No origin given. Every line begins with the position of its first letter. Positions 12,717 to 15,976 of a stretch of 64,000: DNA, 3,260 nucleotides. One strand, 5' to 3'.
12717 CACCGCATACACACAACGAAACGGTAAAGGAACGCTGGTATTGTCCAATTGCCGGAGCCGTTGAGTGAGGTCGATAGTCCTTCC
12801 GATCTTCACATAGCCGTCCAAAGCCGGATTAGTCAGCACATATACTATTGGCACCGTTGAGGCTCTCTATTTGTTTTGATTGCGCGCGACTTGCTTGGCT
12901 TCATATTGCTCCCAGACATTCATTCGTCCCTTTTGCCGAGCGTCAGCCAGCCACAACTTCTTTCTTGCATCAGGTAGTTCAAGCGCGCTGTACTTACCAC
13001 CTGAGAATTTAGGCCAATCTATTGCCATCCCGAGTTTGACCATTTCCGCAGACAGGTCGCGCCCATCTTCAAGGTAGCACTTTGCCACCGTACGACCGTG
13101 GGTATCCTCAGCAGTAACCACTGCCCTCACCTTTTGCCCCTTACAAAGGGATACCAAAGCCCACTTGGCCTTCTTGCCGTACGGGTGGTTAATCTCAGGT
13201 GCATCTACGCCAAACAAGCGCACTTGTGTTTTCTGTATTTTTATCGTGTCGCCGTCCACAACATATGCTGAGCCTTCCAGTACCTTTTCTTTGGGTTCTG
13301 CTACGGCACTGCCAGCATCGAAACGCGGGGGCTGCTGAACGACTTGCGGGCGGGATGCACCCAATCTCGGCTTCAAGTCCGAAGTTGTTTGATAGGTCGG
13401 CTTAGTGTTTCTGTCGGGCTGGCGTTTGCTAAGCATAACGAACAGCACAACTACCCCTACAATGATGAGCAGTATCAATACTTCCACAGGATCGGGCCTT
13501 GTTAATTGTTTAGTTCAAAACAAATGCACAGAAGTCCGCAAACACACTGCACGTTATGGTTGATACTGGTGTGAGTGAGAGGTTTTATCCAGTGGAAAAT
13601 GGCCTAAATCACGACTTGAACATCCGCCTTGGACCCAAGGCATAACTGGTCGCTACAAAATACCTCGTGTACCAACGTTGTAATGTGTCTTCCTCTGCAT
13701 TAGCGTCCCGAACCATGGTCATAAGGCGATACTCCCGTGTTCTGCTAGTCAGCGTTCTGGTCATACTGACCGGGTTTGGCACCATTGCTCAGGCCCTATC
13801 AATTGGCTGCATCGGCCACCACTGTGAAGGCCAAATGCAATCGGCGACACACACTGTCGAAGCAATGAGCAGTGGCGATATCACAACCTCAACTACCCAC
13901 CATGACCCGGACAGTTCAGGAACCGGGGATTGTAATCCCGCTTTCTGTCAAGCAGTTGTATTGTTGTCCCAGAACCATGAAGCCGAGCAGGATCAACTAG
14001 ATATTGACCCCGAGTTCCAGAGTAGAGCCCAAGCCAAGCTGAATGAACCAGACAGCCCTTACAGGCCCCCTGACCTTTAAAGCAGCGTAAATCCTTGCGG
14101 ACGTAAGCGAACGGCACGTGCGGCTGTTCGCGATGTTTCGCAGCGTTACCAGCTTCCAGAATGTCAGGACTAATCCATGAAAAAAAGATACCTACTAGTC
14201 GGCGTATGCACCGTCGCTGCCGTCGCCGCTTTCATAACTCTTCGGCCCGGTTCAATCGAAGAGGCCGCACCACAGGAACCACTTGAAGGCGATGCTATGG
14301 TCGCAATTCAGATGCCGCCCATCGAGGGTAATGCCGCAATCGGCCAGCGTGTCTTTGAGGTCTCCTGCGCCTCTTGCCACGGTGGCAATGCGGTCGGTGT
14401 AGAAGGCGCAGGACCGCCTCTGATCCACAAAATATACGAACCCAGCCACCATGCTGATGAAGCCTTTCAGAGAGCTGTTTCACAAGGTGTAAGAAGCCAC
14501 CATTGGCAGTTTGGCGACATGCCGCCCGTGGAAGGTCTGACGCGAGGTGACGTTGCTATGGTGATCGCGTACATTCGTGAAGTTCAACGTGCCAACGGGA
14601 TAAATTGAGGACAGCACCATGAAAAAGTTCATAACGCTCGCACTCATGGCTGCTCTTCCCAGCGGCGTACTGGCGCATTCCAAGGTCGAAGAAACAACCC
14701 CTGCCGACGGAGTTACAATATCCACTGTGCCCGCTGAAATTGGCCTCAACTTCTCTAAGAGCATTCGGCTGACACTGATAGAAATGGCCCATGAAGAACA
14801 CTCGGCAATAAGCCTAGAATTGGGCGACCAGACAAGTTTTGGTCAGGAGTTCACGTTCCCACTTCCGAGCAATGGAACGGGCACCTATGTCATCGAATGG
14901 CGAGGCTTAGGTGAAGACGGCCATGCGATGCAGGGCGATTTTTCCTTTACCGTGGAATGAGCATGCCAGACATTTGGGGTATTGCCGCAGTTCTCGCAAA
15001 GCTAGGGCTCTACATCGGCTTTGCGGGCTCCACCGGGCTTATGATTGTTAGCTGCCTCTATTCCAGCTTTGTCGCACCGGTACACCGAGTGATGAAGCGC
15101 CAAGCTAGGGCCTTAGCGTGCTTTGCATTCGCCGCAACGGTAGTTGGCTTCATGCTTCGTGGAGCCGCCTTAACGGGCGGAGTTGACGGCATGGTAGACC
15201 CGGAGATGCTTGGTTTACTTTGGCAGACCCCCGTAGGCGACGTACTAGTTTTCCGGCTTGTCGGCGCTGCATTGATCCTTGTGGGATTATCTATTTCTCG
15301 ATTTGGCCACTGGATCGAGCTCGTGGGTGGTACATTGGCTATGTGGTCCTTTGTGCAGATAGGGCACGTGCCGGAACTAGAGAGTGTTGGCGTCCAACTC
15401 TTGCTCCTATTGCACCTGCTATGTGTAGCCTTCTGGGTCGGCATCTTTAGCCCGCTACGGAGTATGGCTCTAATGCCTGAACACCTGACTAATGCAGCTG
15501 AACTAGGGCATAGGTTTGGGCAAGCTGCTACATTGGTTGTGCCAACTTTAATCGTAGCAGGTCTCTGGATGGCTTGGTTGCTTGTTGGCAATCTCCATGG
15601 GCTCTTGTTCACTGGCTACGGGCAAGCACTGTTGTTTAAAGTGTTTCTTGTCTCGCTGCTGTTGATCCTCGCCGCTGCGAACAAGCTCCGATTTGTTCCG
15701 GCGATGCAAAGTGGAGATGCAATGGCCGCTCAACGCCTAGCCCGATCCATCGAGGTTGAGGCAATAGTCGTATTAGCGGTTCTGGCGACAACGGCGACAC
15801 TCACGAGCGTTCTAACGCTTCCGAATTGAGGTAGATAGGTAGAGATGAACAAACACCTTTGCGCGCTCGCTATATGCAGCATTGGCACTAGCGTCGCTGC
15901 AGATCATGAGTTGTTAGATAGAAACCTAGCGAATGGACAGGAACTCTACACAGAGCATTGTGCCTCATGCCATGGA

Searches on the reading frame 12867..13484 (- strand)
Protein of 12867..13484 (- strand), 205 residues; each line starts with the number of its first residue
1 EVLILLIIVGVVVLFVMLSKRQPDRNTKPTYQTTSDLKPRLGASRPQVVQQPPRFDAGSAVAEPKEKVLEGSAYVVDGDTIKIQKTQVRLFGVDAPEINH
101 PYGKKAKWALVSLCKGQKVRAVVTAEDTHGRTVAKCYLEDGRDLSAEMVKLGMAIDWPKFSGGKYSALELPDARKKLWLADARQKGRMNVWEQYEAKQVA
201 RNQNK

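Call 24: search_protein_families(library=pfam, proteins=[window:12867-13484:-], max_evalue=0.001)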
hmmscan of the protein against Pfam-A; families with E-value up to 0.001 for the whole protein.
window:12867-13484:- (205 aa): 1 family
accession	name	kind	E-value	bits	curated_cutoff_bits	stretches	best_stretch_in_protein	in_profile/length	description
PF00565.23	SNase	-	1.8e-14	54.5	21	1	87-157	1-77/107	Staphylococcal nuclease homologue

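Call 84: search_protein_families(library=padloc, proteins=[window:12867-13484:-], max_evalue=0.001)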
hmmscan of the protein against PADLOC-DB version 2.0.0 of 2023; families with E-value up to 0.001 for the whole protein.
window:12867-13484:- (205 aa): 1 family
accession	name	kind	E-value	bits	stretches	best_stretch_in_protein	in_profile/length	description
PDLC01096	C3a212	-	1.7e-05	22.1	1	5-151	9-143/279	SNc+LTD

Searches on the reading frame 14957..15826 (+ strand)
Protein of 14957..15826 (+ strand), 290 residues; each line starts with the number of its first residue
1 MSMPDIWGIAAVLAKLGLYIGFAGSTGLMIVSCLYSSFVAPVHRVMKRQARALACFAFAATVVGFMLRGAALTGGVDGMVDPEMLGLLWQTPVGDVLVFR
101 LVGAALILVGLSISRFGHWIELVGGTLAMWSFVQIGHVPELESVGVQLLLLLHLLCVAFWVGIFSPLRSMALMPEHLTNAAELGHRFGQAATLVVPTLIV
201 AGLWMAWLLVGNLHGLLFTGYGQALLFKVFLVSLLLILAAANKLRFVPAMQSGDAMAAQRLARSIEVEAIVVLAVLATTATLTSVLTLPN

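Call 24: search_protein_families(library=pfam, proteins=[window:14957-15826:+], max_evalue=0.001)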
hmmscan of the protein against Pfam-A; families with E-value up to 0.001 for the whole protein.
window:14957-15826:+ (290 aa): 1 family
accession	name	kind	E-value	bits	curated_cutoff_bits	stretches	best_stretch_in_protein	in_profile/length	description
PF05425.18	CopD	-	2.9e-21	76.2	32.1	1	184-282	4-105/105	Copper resistance protein D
